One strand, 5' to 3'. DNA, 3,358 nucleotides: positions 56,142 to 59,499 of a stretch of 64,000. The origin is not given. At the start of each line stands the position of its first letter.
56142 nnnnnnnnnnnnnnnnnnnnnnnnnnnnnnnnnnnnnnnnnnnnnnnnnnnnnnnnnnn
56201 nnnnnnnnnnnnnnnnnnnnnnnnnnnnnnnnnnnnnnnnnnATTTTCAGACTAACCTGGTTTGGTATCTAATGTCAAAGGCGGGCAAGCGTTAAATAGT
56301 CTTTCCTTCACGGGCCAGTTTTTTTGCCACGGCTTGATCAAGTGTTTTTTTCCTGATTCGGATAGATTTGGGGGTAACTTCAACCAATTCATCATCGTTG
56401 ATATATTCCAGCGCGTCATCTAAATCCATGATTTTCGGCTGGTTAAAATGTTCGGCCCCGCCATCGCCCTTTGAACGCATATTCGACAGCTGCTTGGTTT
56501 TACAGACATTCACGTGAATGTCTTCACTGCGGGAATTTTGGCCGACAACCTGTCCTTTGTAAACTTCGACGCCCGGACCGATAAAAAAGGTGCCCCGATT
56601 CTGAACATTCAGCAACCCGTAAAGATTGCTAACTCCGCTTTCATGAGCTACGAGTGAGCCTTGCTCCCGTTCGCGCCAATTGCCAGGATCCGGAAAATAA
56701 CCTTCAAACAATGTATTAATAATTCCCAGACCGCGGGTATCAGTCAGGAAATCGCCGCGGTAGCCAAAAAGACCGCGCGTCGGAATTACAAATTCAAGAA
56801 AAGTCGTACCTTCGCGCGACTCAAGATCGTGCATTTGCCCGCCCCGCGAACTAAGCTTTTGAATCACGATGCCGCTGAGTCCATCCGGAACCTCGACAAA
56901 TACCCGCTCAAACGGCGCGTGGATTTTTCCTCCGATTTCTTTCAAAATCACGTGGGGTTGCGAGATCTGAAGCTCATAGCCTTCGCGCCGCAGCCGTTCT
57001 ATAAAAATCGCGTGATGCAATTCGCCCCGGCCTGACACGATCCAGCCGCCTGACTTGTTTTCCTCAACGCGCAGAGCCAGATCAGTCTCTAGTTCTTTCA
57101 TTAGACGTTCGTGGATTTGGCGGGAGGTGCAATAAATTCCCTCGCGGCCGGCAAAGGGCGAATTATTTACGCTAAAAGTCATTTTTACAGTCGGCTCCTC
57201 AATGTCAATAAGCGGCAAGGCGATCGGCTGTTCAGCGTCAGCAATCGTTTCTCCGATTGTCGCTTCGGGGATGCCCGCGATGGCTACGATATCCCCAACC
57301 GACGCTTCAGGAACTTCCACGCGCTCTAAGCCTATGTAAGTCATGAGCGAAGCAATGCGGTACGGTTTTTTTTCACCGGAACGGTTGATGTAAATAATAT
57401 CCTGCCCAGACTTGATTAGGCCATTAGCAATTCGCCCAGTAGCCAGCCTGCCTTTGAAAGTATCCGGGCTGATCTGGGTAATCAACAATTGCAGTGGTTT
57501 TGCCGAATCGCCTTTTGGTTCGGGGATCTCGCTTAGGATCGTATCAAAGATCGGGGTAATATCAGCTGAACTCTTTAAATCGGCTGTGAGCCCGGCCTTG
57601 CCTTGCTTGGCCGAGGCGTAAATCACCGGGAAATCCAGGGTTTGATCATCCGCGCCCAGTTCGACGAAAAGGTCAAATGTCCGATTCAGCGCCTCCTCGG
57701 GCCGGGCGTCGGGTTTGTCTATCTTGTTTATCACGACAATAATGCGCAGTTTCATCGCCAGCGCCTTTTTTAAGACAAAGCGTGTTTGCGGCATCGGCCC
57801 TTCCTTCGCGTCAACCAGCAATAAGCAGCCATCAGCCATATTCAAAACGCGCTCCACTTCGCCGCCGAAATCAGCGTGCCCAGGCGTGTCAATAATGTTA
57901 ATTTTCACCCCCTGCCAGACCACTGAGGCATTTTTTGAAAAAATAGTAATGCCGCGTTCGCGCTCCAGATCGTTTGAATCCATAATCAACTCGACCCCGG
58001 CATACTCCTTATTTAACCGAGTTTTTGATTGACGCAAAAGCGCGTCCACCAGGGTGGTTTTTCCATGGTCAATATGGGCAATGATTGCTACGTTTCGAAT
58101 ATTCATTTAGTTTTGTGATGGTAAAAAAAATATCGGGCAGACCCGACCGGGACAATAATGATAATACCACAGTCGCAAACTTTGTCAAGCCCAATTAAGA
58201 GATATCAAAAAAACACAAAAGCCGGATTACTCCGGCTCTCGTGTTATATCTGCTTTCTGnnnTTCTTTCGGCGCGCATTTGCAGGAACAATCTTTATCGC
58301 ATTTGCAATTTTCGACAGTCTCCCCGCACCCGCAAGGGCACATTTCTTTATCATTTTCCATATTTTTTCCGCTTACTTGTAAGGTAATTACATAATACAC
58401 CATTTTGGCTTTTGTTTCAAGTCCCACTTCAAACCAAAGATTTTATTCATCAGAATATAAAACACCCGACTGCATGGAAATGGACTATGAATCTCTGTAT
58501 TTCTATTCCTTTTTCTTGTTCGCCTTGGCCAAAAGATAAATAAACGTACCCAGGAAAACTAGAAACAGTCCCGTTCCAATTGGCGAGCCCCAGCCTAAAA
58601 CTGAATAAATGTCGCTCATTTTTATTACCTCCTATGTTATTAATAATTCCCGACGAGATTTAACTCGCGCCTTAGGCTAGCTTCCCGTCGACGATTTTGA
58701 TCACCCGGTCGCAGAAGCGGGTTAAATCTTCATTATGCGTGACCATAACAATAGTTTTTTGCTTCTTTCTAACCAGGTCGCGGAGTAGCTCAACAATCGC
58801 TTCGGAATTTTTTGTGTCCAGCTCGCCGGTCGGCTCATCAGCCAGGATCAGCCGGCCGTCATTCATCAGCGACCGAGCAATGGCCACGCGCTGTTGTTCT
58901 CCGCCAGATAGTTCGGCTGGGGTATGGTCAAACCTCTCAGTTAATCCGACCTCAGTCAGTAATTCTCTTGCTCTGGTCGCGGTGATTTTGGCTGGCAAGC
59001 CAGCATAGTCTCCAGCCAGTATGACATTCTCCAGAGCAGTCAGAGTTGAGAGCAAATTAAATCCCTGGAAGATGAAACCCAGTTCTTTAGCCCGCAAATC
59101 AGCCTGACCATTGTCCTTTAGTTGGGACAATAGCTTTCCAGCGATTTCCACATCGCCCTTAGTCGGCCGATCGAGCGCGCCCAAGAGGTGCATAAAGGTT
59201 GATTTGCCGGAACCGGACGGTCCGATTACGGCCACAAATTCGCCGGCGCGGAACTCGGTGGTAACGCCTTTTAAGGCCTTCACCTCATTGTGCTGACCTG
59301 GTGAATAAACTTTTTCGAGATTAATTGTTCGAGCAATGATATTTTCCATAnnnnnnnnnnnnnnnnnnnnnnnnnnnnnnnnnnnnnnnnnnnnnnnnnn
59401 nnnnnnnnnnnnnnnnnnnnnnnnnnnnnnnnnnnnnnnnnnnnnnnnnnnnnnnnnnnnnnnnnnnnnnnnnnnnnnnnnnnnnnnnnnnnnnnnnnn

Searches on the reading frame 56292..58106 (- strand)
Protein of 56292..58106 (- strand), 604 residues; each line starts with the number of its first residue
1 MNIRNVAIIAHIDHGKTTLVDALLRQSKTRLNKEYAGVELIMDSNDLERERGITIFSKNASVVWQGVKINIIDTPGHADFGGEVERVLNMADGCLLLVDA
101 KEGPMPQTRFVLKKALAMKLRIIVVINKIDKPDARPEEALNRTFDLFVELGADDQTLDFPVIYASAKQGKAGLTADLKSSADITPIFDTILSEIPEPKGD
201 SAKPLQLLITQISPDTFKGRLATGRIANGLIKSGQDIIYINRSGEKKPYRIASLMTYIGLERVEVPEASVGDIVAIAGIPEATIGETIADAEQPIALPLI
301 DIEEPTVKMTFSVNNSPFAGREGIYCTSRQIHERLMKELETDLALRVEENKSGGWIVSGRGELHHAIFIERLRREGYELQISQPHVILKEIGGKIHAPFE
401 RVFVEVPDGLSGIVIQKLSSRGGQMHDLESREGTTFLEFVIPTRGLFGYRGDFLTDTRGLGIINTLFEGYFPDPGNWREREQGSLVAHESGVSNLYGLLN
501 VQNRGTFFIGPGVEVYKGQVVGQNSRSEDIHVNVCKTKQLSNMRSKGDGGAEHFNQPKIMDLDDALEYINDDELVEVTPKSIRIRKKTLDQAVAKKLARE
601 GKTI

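Call 12: search_protein_families(library=pfam, proteins=[window:56292-58106:-])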
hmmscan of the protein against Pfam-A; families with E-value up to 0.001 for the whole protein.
window:56292-58106:- (604 aa): 7 families
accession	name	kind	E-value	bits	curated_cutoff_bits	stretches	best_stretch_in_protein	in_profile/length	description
PF00009.33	GTP_EFTU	-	1.4e-55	188.2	26.5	1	2-195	2-187/188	Elongation factor Tu GTP binding domain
PF21018.2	BipA_C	-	1.1e-42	144.7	23.8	1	482-590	1-109/110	TypA/BipA C-terminal domain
PF00679.30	EFG_C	-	4.3e-16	59.1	27.9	1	398-476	5-84/89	Elongation factor G C-terminus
PF03144.31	GTP_EFTU_D2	-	3.2e-12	47.1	30.3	1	219-289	1-73/73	Elongation factor Tu domain 2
PF22042.2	EF-G_D2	-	4.2e-08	33.6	27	1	207-289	4-82/84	Elongation factor G domain 2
PF01926.29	MMR_HSR1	-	8.2e-07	29.6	21.9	1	6-128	2-113/113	50S ribosome-binding GTPase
PF14492.12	EFG_III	-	5.4e-06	26.8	27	1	329-379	19-71/75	Elongation Factor G, domain III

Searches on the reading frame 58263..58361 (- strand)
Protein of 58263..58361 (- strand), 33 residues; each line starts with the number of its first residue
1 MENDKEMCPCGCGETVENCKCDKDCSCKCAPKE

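Call 25: search_protein_families(library=ncbifam, max_evalue=10, proteins=[window:58263-58361:-])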
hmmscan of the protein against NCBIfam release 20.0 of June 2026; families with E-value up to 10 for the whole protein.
seq(33 aa): 0 families

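Call 26: search_protein_families(library=pfam, max_evalue=10, proteins=[window:58263-58361:-])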
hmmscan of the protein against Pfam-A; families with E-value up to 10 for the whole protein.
seq(33 aa): 0 families
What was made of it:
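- On Bacterial metallothionein (any Pfam metallothionein model, e.g. the SmtA type): No Pfam or NCBIfam hit (calls 25, 26).
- Closest known: Metallothioneins. Different: Here there are only 4 Cys (one site) and strict conservation of G, N, P and T. There is no hit to any Pfam model, including any metallothionein model (call 26).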

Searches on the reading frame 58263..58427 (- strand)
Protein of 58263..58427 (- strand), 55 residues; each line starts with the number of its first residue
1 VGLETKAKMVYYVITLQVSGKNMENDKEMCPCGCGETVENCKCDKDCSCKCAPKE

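Call 55: find_homologous_proteins(query=window:58263-58427:-, max_evalue=1)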
Query window:58263-58427:-: no candidate shares three 5-residue words with the query. No homologue found.

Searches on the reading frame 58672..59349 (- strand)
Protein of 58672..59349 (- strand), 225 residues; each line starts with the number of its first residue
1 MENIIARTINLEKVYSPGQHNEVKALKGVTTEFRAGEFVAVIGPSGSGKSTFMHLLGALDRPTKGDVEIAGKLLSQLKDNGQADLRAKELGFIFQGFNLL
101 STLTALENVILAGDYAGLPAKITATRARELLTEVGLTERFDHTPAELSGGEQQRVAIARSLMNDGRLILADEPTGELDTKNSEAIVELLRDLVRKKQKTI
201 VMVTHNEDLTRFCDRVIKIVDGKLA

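Call 12: search_protein_families(library=pfam, proteins=[window:58672-59349:-])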
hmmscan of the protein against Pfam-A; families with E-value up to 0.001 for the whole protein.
window:58672-59349:- (225 aa): 7 families
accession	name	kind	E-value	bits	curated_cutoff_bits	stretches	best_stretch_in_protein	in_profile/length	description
PF00005.33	ABC_tran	-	2e-30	106.6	25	1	26-174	1-136/137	ABC transporter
PF02463.25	SMC_N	-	3.2e-09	37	40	1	129-220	125-212/220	RecF/RecN/SMC N terminal domain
PF13304.12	AAA_21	-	7e-06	26.8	27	0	38-59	1-22/304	AAA domain, putative AbiEii toxin, Type IV TA system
PF13191.12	AAA_16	-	3e-05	25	32.6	1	18-203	4-137/167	AAA ATPase domain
PF20703.3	nSTAND1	-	0.00032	20.9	27.1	0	27-54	24-51/379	Novel STAND NTPase 1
PF13555.12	AAA_29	-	0.00084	19.5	27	0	28-53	14-39/61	P-loop containing region of AAA domain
PF13401.12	AAA_22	-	0.00089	20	27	0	37-203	6-121/130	AAA domain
